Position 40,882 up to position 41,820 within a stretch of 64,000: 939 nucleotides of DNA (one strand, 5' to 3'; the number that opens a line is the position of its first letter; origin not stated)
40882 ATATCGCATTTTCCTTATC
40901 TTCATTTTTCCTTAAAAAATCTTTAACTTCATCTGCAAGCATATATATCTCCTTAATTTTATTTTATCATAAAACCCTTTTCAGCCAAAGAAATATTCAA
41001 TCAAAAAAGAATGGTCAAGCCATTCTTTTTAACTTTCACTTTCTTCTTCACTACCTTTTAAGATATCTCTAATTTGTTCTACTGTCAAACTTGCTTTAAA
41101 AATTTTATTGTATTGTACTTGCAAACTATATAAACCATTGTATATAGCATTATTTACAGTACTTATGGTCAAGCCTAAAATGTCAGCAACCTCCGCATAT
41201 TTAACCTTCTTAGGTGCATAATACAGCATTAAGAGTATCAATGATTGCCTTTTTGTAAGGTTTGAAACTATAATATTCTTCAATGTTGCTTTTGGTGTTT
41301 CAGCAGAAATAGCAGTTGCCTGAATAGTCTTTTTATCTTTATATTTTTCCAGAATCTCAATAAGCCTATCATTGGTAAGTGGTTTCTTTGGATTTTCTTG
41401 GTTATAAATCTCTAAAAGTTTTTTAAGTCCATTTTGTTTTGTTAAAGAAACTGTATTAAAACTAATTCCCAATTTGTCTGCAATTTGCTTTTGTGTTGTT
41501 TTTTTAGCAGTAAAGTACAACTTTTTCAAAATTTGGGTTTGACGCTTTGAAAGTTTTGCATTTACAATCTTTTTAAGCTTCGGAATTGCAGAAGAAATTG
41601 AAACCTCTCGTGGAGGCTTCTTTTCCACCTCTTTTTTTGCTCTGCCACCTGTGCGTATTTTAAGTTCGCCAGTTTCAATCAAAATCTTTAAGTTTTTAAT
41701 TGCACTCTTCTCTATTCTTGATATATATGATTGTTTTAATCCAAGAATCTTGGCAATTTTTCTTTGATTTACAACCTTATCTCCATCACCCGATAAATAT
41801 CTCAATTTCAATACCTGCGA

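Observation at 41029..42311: Sigma factor with three tandem region-4-like HTH modules, switched off by a G8 tract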

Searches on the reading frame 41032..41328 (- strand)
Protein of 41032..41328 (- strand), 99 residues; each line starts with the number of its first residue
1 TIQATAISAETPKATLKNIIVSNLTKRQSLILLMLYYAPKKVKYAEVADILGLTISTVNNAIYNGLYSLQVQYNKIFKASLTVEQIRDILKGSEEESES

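Call 4: search_protein_families(library=pfam, proteins=[window:41032-41328:-], max_evalue=1)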
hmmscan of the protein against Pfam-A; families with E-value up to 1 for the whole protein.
seq(99 aa): 10 families
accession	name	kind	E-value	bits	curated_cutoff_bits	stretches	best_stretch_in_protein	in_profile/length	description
PF08281.18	Sigma70_r4_2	-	6.1e-06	26.2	25.7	1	22-67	9-52/54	Sigma-70, region 4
PF04545.22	Sigma70_r4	-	7.9e-05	22.5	24.1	1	22-68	3-47/50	Sigma-70, region 4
PF12802.13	MarR_2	-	0.009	16.6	27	1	23-62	2-41/61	MarR family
PF13384.12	HTH_23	-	0.01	16.1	24.6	1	33-62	9-38/50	Homeodomain-like domain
PF13412.12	HTH_24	-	0.031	14.3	21.9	1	30-61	7-37/48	Winged helix-turn-helix DNA-binding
PF00196.25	GerE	-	0.033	14.3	23.5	1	23-64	2-40/57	Bacterial regulatory proteins, luxR family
PF08279.18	HTH_11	-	0.044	14.1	25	1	27-62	1-36/55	HTH domain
PF14493.12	HTH_40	-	0.049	14.4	27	1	40-96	11-67/89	Helix-turn-helix domain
PF12728.13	HTH_17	-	0.055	14.2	27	1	45-65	5-25/51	Helix-turn-helix domain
PF04967.18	HTH_10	-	0.11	12.8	23.1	1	38-62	20-44/53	HTH DNA binding domain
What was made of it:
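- Checked: Module 3 scores 26.2 bits for Sigma70_r4_2 (cut-off 25.7, a marginal pass) and 22.5 bits for Sigma70_r4, just under its cut-off (call 4).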

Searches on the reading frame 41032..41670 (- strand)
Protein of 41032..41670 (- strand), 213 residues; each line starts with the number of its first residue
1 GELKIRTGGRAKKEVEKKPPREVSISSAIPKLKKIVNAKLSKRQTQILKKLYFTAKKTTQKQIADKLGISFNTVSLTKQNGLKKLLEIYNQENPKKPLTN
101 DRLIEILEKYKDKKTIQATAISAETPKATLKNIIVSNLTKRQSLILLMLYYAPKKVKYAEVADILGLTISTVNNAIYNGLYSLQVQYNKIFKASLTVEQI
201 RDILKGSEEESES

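Call 41: search_protein_representatives(protein=window:41032-41670:-)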
Query: 213 residues. Proteins with E-value up to 0.001 (for the whole library): 17; up to 1e-10: 2; up to 1e-30: 2. The best 17 are listed.
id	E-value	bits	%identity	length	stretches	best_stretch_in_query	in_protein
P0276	2.7e-119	412.1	97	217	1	1-213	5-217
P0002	9.3e-62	224.6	53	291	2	1-212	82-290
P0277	1.4e-10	57.8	32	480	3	31-109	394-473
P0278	3.6e-10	56.5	36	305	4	38-92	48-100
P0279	8.2e-10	55.3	25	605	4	23-95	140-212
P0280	2.0e-09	54.0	34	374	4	36-93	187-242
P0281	7.1e-09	52.3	35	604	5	52-183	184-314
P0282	2.5e-08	50.5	29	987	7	19-101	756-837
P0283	2.3e-07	47.3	37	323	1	31-210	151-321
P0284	8.1e-07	45.6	29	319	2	29-108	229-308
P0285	8.2e-07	45.5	38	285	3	39-88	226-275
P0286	2.9e-06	43.8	35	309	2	30-107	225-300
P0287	6.9e-06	42.5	31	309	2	30-93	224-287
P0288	1.2e-05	41.8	27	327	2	30-96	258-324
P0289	2.1e-05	40.9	33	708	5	100-164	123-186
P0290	3.0e-04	37.2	28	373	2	25-204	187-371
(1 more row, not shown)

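Call 48: find_encoding_contigs(protein=P0283, flank=5000, max_places=4)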
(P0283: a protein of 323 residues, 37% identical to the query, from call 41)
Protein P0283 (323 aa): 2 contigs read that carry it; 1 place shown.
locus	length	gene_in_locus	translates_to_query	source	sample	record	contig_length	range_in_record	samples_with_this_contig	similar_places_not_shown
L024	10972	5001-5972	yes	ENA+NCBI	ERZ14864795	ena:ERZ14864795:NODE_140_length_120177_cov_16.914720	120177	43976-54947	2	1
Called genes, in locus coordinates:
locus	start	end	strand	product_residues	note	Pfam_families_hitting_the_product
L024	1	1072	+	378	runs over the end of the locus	PF00226:DnaJ, PF01556:DnaJ_C, PF00684:DnaJ_CXXCXGXG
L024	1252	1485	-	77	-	PF12844:HTH_19, PF13560:HTH_31 (weak), PF01381:HTH_3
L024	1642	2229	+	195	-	PF01351:RNase_HII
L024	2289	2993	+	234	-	PF20260:PUA_4, PF04452:Methyltrans_RNA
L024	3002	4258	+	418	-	PF00919:UPF0004, PF04055:Radical_SAM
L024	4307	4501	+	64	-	PF01165:Ribosomal_S21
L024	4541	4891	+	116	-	PF01245:Ribosomal_L19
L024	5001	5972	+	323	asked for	PF04542:Sigma70_r2, PF08281:Sigma70_r4_2 (faint), PF04545:Sigma70_r4 (weak)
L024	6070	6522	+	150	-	PF01978:TrmB (weak), PF12802:MarR_2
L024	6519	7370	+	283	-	PF02645:DegV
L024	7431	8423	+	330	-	PF04542:Sigma70_r2, PF04545:Sigma70_r4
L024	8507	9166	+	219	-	PF08713:DNA_alkylation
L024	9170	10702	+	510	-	PF05362:Lon_C, PF13541:ChlI, PF00158:Sigma54_activat (weak), PF01078:Mg_chelatase, PF07728:AAA_5, PF00493:MCM (weak), PF13335:Mg_chelatase_C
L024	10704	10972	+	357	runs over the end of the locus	PF02481:DNA_processg_A, PF18306:LDcluster4 (weak)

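Call 49: find_encoding_contigs(protein=P0277, flank=5000, max_places=4)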
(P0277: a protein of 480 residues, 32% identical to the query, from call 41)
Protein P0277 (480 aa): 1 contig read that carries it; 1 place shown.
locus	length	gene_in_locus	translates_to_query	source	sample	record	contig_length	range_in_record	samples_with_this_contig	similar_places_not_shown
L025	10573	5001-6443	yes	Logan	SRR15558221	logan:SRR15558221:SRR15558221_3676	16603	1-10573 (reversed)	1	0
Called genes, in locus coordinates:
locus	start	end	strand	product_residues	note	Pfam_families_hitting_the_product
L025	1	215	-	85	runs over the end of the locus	-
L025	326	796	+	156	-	-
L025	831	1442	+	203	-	PF01351:RNase_HII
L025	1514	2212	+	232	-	PF20260:PUA_4, PF04452:Methyltrans_RNA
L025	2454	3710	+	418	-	PF00919:UPF0004, PF04055:Radical_SAM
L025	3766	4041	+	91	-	-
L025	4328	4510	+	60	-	PF01165:Ribosomal_S21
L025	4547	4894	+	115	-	PF01245:Ribosomal_L19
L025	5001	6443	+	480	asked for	PF04542:Sigma70_r2, PF04545:Sigma70_r4 (faint)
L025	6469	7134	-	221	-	PF08713:DNA_alkylation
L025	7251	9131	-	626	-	-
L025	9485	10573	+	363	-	?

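Call 51: list_cluster_members(proteins=[P0283, L024:7431-8420:+, P0277, P0284, P0286, P0287, P0290, P0279, P0288])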
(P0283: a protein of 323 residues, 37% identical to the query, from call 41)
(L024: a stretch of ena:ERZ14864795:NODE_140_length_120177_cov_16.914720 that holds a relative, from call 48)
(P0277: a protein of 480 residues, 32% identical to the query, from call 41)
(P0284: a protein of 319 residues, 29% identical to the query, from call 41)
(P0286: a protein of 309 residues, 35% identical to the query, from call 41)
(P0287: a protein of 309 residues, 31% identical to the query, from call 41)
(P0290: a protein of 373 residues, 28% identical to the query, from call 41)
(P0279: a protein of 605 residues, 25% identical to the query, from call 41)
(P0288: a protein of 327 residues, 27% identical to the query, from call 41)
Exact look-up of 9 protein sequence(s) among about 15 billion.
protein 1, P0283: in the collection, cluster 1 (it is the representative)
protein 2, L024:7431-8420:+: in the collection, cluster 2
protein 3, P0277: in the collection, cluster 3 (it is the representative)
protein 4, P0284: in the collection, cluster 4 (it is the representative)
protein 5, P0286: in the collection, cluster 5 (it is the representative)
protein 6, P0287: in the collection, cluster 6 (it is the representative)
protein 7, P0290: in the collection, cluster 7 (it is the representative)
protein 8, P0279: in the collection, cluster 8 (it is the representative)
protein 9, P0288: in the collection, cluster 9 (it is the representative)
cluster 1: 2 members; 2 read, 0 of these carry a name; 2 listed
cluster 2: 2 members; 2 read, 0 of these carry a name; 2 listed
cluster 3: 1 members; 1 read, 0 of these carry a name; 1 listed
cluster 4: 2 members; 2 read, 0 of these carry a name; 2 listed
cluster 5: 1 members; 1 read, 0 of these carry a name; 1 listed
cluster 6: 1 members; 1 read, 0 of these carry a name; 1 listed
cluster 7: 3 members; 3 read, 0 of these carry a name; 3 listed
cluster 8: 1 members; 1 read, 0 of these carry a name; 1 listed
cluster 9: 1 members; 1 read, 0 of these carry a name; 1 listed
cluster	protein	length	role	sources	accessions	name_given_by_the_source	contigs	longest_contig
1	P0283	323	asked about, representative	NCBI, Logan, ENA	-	-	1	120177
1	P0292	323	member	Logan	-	-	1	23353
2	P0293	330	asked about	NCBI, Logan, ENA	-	-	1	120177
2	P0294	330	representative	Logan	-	-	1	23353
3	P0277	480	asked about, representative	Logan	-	-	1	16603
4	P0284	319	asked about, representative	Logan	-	-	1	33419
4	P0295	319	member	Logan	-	-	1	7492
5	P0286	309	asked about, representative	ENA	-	-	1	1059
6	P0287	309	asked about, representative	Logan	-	-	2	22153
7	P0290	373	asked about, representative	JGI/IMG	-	-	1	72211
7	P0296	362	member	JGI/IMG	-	-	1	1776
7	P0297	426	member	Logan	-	-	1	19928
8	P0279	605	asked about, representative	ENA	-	-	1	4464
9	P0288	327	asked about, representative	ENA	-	-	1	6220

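Call 79: search_protein_families(library=pfam, proteins=[P0277, P0279, P0282, P0283, P0293, P0278, P0290, P0284], max_evalue=0.00001)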
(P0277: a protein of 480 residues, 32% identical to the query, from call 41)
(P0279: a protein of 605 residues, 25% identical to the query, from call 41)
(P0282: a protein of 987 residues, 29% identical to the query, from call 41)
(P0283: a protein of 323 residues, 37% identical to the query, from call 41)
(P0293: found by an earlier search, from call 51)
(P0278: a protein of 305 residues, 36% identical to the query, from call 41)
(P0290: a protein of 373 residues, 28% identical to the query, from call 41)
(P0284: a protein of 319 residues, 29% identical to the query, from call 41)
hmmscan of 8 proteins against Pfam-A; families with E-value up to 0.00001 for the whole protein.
P0277 (480 aa): 2 families
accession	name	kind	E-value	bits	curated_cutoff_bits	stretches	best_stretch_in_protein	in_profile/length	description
PF04542.20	Sigma70_r2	-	6.8e-14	51.9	24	1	39-108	2-70/71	Sigma-70 region 2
PF04545.22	Sigma70_r4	-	1.9e-06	27.7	24.1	0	163-214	4-44/50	Sigma-70, region 4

P0279 (605 aa): 3 families
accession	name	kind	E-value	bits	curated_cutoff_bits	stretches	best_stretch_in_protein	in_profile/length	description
PF04545.22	Sigma70_r4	-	1.1e-27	95.7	24.1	1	156-203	4-49/50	Sigma-70, region 4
PF04542.20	Sigma70_r2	-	1.1e-10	41.6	24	1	52-101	21-70/71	Sigma-70 region 2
PF08281.18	Sigma70_r4_2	-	1.2e-10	41.3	25.7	0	156-185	10-37/54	Sigma-70, region 4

P0282 (987 aa): 2 families
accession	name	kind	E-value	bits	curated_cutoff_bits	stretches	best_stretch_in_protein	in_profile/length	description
PF04545.22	Sigma70_r4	-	6.8e-21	74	24.1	0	932-979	5-50/50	Sigma-70, region 4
PF04542.20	Sigma70_r2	-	3.7e-11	43.1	24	1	111-177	1-62/71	Sigma-70 region 2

P0283 (323 aa): 3 families
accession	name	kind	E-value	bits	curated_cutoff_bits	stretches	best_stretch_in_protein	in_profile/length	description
PF04542.20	Sigma70_r2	-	1.5e-12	47.6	24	1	33-102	2-69/71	Sigma-70 region 2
PF04545.22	Sigma70_r4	-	1.2e-10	41.2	24.1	1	156-203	2-46/50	Sigma-70, region 4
PF08281.18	Sigma70_r4_2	-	5.6e-06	26.3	25.7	0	150-191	2-40/54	Sigma-70, region 4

P0293 (330 aa): 2 families
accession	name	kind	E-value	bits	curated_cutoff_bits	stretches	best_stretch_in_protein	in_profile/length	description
PF04542.20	Sigma70_r2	-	5.2e-12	45.8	24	1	31-101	2-71/71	Sigma-70 region 2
PF04545.22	Sigma70_r4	-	4.4e-11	42.6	24.1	1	155-204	3-49/50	Sigma-70, region 4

P0278 (305 aa): 14 families
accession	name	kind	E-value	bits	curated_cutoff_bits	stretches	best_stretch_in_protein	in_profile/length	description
PF08281.18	Sigma70_r4_2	-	4.2e-32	110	25.7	4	45-93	6-54/54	Sigma-70, region 4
PF04545.22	Sigma70_r4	-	2.5e-30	104.2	24.1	3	46-95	1-50/50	Sigma-70, region 4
PF00196.25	GerE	-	5.3e-25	87.2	23.5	0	113-157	2-45/57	Bacterial regulatory proteins, luxR family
PF16509.11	KORA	-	4.2e-15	56.2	26.7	0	38-100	5-65/84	TrfB plasmid transcriptional repressor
PF14163.11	SieB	-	2.7e-13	50.2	26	0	6-67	35-95/147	Super-infection exclusion protein B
PF12802.13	MarR_2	-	1.2e-09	38.6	27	0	50-84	3-39/61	MarR family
PF01022.26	HTH_5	-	2.7e-09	37.2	22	0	117-149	3-35/47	Bacterial regulatory protein, arsR family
PF14493.12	HTH_40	-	1.3e-08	35.4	27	0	60-85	7-32/89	Helix-turn-helix domain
PF25213.1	HVO_A0261_N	-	1.5e-08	34.9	35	0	115-147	10-42/86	HVO_A0261 N-terminal domain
PF06056.18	Terminase_5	-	2.4e-08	34.2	20.3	0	59-86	7-34/58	Putative ATPase subunit of terminase (gpP-like)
PF07638.17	Sigma70_ECF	-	9.6e-08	32.6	21.1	0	109-148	132-170/185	ECF sigma factor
PF22943.2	HTH_68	-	1.6e-06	28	27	0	120-141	9-29/45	Putative helix-turn-helix domain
PF12840.13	HTH_20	-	3.8e-06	27.2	27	0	58-85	10-38/51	Helix-turn-helix domain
PF07374.17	DUF1492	-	6.2e-06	26.8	21.5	0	111-150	52-92/100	Protein of unknown function (DUF1492)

P0290 (373 aa): 2 families
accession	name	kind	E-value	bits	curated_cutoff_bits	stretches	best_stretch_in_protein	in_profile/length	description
PF04545.22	Sigma70_r4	-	1.2e-11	44.4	24.1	1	111-162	2-50/50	Sigma-70, region 4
PF04542.20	Sigma70_r2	-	2.8e-10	40.3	24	1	9-56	23-70/71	Sigma-70 region 2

P0284 (319 aa): 1 family
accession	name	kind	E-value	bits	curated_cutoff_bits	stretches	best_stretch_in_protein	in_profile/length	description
PF04542.20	Sigma70_r2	-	5.1e-14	52.3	24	1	39-101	8-69/71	Sigma-70 region 2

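Call 82: find_related_loci(query=P0290, collection=metagenome_contigs, flank=6000)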
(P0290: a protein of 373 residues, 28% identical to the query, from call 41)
Query P0290 (373 aa) in metagenome_contigs; peptide patterns used: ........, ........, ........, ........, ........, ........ (x = any residue, [..] = any of these).
71 stretches matched a pattern, but none encodes a relative of the query by tblastn (E <= 1e-3).

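Call 83: find_encoding_contigs(protein=P0297, flank=4000, max_places=3)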
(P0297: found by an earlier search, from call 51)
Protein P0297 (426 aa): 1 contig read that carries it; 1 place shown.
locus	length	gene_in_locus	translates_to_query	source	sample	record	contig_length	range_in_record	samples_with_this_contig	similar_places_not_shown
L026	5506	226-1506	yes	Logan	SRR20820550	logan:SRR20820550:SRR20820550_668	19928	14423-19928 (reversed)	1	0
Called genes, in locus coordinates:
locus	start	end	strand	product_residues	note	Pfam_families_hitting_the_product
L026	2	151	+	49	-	?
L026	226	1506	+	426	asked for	PF04542:Sigma70_r2, PF04545:Sigma70_r4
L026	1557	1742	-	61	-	-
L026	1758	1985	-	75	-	-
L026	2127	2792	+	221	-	PF08713:DNA_alkylation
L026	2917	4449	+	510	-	PF05362:Lon_C (weak), PF13541:ChlI, PF00158:Sigma54_activat (faint), PF01078:Mg_chelatase, PF07728:AAA_5, PF00493:MCM (weak), PF13335:Mg_chelatase_C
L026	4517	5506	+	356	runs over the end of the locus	PF02481:DNA_processg_A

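Call 84: find_encoding_contigs(protein=P0284, flank=4000, max_places=3)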
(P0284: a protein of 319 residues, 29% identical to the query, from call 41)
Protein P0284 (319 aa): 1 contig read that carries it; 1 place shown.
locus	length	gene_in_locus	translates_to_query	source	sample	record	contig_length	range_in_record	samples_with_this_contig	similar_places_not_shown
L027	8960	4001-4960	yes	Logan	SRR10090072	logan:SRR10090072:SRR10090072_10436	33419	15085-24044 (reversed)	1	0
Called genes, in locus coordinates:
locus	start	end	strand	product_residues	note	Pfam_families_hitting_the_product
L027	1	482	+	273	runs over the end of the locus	-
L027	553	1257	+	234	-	PF20260:PUA_4, PF04452:Methyltrans_RNA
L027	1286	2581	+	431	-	PF00919:UPF0004, PF04055:Radical_SAM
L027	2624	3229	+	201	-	-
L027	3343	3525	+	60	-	PF01165:Ribosomal_S21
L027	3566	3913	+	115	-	PF01245:Ribosomal_L19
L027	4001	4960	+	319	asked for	PF04542:Sigma70_r2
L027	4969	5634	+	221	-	PF08713:DNA_alkylation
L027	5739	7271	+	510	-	PF05362:Lon_C (weak), PF13541:ChlI, PF00158:Sigma54_activat (faint), PF01078:Mg_chelatase, PF07728:AAA_5, PF00493:MCM (weak), PF13335:Mg_chelatase_C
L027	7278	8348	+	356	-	PF02481:DNA_processg_A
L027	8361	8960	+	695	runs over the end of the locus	PF01751:Toprim, PF01131:Topoisom_bac, PF01396:Zn_ribbon_Top1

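Call 88: search_protein_families(library=padloc, proteins=[P0279, P0282], max_evalue=0.001)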
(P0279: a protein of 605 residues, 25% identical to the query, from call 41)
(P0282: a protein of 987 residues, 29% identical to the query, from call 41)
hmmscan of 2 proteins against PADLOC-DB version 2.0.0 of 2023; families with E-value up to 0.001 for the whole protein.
P0279 (605 aa): 3 families
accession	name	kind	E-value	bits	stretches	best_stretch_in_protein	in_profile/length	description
PDLC02203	MzaA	-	7.5e-10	35.7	1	26-92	430-494/683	-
PDLC01851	CARF3--CARF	-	0.00012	19.6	0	132-220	182-268/279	-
PDLC04133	mad1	-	0.00042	18.6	0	462-487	7-32/60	mads_1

P0282 (987 aa): 2 families
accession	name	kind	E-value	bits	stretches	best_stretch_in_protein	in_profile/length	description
PDLC02203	MzaA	-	6.7e-15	52.4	1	83-178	407-496/683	-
PDLC01853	CARF3--CARF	-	0.00047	17.9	1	847-892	127-174/209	-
